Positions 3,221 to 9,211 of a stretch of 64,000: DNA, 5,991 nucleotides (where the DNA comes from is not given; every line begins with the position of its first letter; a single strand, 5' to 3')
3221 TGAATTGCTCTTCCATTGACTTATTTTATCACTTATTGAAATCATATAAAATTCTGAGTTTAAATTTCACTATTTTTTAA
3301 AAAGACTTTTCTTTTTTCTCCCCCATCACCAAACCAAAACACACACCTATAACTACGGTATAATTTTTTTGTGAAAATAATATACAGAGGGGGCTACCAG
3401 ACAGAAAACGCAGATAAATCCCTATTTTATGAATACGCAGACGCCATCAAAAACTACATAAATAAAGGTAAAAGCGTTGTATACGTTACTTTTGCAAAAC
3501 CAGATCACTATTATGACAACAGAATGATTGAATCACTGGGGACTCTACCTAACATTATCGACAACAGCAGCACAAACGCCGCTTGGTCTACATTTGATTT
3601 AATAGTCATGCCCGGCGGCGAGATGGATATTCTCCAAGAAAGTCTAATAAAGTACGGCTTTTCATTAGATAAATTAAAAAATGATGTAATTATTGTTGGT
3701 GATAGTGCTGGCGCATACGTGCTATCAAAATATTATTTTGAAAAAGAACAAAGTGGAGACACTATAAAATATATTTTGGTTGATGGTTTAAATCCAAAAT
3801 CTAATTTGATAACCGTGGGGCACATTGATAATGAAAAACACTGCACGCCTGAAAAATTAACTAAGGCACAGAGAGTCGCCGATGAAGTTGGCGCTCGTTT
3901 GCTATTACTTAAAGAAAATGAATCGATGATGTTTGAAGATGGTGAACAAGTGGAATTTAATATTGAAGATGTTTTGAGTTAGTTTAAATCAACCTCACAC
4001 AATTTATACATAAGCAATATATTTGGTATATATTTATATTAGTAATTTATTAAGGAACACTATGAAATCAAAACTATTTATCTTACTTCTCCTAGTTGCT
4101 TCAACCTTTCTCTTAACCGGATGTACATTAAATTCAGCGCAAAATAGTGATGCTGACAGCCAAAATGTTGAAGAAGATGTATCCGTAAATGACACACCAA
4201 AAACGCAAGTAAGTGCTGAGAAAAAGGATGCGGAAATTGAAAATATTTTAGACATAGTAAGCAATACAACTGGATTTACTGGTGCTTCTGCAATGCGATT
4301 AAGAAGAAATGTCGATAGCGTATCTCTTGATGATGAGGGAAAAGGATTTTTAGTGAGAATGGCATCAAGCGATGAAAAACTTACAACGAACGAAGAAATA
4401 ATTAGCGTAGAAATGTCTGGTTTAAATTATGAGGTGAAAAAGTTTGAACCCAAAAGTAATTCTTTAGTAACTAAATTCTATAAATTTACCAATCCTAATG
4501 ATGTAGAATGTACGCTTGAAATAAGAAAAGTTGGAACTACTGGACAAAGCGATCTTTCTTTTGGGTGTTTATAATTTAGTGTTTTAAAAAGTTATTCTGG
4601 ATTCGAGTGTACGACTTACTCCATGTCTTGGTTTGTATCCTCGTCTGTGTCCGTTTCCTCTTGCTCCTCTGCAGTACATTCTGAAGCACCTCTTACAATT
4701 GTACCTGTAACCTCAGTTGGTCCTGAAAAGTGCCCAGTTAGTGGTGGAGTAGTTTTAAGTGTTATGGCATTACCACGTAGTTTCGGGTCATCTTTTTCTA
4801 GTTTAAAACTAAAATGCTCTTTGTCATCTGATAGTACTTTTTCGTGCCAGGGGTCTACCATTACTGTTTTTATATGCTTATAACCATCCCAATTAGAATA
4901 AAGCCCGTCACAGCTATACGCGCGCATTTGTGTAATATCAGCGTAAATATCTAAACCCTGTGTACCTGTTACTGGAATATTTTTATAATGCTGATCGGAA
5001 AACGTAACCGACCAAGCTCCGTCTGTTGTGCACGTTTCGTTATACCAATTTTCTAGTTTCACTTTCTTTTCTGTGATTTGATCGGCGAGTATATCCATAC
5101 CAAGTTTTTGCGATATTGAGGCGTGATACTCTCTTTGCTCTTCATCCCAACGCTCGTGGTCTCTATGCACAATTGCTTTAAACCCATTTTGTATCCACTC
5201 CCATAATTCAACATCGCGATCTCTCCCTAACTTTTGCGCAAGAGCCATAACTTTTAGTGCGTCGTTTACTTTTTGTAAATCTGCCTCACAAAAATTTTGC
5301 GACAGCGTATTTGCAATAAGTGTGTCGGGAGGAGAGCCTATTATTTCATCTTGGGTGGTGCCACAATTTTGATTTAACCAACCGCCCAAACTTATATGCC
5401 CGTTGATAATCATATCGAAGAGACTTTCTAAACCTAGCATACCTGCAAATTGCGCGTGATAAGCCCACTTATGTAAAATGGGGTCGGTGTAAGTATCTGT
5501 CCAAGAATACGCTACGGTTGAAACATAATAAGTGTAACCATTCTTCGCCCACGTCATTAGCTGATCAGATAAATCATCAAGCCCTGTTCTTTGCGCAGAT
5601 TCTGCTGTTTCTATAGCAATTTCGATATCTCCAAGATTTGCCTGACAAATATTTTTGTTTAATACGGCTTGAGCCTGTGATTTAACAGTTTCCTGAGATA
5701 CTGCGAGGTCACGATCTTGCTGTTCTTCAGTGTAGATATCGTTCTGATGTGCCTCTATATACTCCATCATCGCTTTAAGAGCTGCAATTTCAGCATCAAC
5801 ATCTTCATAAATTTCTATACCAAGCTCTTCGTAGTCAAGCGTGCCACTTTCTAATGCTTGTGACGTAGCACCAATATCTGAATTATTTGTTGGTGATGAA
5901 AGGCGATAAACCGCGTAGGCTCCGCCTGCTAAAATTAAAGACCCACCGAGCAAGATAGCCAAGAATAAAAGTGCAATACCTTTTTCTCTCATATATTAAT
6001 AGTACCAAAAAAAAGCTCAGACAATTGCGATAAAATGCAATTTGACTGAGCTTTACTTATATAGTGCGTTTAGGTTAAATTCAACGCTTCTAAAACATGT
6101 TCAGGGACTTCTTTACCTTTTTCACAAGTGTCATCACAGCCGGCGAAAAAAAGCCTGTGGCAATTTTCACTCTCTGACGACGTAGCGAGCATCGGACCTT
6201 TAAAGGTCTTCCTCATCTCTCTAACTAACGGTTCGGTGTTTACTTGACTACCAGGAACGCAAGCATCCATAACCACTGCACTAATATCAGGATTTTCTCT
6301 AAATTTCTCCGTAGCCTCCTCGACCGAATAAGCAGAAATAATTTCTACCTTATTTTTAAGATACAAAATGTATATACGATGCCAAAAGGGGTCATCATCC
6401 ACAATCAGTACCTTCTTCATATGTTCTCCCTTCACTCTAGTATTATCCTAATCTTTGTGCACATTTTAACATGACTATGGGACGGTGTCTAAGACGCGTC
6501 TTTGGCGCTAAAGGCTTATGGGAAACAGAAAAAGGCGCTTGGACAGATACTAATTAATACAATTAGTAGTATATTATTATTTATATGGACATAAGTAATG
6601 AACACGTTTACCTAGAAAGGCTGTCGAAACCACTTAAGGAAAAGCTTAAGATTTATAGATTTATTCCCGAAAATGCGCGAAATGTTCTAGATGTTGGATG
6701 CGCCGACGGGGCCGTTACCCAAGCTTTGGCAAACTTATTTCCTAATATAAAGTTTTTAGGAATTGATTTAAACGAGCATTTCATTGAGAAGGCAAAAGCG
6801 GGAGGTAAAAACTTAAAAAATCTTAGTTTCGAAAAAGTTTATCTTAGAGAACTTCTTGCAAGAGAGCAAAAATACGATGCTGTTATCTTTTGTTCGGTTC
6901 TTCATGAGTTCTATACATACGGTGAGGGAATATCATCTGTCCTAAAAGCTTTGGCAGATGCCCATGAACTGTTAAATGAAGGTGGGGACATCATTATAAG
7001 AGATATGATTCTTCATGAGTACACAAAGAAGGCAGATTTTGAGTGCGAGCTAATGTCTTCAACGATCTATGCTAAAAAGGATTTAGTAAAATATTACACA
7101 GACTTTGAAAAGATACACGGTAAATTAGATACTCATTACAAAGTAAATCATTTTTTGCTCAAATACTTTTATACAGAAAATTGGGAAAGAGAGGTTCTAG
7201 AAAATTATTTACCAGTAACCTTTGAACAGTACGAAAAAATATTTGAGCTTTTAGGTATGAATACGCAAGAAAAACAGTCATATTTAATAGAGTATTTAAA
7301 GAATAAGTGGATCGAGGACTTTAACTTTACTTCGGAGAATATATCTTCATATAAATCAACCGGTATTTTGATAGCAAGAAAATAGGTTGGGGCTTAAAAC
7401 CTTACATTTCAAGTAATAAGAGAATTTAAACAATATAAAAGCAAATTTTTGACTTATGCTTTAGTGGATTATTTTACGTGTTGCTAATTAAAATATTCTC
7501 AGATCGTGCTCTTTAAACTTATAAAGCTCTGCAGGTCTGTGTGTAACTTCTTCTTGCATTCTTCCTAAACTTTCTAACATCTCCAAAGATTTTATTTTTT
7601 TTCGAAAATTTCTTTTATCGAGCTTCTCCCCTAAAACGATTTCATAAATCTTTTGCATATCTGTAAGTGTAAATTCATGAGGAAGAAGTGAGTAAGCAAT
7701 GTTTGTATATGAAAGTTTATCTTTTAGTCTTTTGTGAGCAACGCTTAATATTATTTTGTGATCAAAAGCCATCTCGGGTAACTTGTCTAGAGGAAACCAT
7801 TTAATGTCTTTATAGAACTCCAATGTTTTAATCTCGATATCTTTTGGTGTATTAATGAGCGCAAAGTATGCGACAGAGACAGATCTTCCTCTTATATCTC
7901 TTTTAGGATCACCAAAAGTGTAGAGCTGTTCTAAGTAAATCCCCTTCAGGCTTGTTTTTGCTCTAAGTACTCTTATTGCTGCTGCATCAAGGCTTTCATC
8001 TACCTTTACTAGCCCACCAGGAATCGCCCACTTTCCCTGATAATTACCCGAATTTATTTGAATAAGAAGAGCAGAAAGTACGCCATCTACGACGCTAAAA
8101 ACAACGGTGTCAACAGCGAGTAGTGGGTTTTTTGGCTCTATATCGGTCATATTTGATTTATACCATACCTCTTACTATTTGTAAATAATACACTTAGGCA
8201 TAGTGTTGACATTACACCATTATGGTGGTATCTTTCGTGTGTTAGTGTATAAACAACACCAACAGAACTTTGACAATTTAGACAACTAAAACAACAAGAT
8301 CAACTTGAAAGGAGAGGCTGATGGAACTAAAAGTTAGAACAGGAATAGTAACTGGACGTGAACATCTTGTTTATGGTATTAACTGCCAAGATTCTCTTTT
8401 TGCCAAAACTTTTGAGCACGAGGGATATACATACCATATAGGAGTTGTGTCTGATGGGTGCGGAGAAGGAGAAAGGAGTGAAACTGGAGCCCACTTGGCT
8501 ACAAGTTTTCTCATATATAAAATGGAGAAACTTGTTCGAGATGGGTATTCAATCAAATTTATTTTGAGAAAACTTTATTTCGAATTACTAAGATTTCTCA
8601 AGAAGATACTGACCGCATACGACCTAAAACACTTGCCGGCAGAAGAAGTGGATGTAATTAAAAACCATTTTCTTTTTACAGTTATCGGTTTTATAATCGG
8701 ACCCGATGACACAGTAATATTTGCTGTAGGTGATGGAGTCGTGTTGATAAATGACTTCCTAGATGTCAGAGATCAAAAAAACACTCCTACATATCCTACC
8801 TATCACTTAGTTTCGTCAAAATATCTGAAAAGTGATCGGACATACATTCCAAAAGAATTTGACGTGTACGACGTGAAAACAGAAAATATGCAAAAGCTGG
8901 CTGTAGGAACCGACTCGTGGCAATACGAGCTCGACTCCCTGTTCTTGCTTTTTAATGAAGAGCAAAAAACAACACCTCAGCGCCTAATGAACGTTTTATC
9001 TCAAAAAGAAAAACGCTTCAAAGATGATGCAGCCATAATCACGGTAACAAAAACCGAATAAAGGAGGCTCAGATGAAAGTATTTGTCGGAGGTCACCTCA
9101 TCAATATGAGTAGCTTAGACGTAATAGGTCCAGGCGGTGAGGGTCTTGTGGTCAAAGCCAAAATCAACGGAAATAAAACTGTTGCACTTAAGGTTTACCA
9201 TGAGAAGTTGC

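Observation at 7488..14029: NAD-salvage operon (pncA, pncB) under an NrtR-like regulator with an interleaved PP2C / Ser-Thr kinase / vWA signalling triad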

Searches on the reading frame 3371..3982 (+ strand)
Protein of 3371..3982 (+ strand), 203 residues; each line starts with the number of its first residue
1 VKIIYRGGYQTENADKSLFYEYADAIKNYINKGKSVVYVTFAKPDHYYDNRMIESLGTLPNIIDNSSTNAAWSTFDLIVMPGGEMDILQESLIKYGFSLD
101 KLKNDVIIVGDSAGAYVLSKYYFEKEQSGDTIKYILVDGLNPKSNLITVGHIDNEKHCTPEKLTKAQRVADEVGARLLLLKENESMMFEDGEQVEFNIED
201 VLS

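Call 64: search_protein_families(library=pfam, proteins=[window:3371-3982:+], max_evalue=0.001)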
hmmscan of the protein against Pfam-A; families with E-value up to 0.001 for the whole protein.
window:3371-3982:+ (203 aa): 1 family
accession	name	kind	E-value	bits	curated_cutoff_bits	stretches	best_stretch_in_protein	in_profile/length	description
PF03575.23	Peptidase_S51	-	9e-06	25.9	23.9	1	16-192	12-202/206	Peptidase family S51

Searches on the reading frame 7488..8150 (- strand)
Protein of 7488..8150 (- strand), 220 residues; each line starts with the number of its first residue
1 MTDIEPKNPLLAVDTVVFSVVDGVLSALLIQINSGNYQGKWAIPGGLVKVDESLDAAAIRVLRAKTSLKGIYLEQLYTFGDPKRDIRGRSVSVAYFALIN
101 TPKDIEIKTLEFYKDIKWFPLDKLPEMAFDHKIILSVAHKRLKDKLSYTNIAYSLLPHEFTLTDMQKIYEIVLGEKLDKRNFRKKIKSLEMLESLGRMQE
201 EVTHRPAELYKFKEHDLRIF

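Call 3: search_protein_families(library=pfam, proteins=[window:7488-8150:-], max_evalue=0.1)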
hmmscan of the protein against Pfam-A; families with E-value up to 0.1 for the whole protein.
window:7488-8150:- (220 aa): 3 families
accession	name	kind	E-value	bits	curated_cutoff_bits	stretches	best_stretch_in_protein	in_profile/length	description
PF21906.2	NrtR_WHD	-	2.4e-26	92.1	27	1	153-212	2-61/61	NrtR DNA-binding winged helix domain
PF19368.5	AraR_C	-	1.3e-12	48.2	23.8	1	148-214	1-68/82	AraR C-terminal winged HTH domain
PF00293.34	NUDIX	-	1.3e-10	41.8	21.1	1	17-132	8-128/134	NUDIX domain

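Call 4: search_protein_families(library=ncbifam, proteins=[window:7488-8150:-], max_evalue=0.1)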
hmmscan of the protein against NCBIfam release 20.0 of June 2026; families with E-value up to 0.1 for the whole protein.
window:7488-8150:- (220 aa): 12 families
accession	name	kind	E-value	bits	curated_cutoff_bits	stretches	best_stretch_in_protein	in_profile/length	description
NF050029.2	TransRepNtr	equivalog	4.8e-50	170.3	400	1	7-215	18-228/245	ADPR responsive transcriptional repressor NtrR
NF003786.0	PRK05379.1-2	equivalog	1.8e-11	43.8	397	1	12-134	220-347/354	bifunctional nicotinamide-nucleotide adenylyltransferase/Nudix hydroxylase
NF003787.0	PRK05379.1-4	equivalog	1.9e-11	43.5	449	1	16-127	206-327/346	bifunctional nicotinamide-nucleotide adenylyltransferase/Nudix hydroxylase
NF003785.0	PRK05379.1-1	equivalog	1.1e-08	34.7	418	1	10-127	203-323/347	bifunctional nicotinamide-nucleotide adenylyltransferase/Nudix hydroxylase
NF003788.0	PRK05379.1-5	equivalog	4.7e-08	32.7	354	1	25-127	224-332/351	bifunctional nicotinamide-nucleotide adenylyltransferase/Nudix hydroxylase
NF003791.0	PRK05379.2-3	equivalog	1.5e-05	24.3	409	1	26-108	214-302/340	bifunctional nicotinamide-nucleotide adenylyltransferase/Nudix hydroxylase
NF003790.0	PRK05379.2-2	equivalog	6e-05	22.3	403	1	9-98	212-307/354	bifunctional nicotinamide mononucleotide adenylyltransferase/ADP-ribose pyrophosphatase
NF011963.0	PRK15434.1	subfamily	0.0005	19.8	146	1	8-68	15-72/159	GDP-mannose mannosyl hydrolase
NF012016.0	PRK15472.1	equivalog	0.0079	15.9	95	1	31-127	23-125/141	nucleoside triphosphatase NudI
NF008044.0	PRK10776.1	equivalog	0.043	13.7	148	1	37-97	29-86/130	8-oxo-dGTP diphosphatase MutT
NF006530.0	PRK08999.1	equivalog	0.068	12.2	245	1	33-64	27-58/315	Nudix family hydrolase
NF007834.0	PRK10546.1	equivalog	0.088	12.6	156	0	17-69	7-60/135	pyrimidine (deoxy)nucleoside triphosphate diphosphatase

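Call 5: search_protein_families(library=padloc, proteins=[window:7488-8150:-], max_evalue=0.1)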
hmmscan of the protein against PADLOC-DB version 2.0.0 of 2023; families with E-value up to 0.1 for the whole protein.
window:7488-8150:- (220 aa): 1 family
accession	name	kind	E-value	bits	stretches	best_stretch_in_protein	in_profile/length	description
PDLC04899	PDC-S07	-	0.012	13.2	1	25-129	18-117/135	-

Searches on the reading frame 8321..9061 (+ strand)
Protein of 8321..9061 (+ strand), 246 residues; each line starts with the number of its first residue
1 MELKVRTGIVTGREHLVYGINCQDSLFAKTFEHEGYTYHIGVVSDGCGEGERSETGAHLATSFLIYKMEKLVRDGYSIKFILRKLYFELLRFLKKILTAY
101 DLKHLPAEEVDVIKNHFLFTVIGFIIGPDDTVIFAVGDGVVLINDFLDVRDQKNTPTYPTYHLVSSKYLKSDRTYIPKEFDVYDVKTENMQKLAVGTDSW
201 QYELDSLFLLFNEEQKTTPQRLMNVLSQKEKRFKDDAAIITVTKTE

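Call 3: search_protein_families(library=pfam, proteins=[window:8321-9061:+], max_evalue=0.1)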
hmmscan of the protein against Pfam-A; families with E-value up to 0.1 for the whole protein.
window:8321-9061:+ (246 aa): 2 families
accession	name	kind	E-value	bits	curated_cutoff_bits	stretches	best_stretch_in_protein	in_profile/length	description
PF13672.11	PP2C_2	-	7.2e-14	52.3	24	1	11-201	1-175/209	Protein phosphatase 2C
PF22724.1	NCAB1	-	0.019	15.4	27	1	186-243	54-114/140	NACHT C-terminal Alpha/Beta 1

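Call 4: search_protein_families(library=ncbifam, proteins=[window:8321-9061:+], max_evalue=0.1)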
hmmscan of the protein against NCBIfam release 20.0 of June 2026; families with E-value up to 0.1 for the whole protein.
window:8321-9061:+ (246 aa): 0 families

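Call 5: search_protein_families(library=padloc, proteins=[window:8321-9061:+], max_evalue=0.1)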
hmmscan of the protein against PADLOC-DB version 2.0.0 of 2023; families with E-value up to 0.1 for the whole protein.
window:8321-9061:+ (246 aa): 0 families
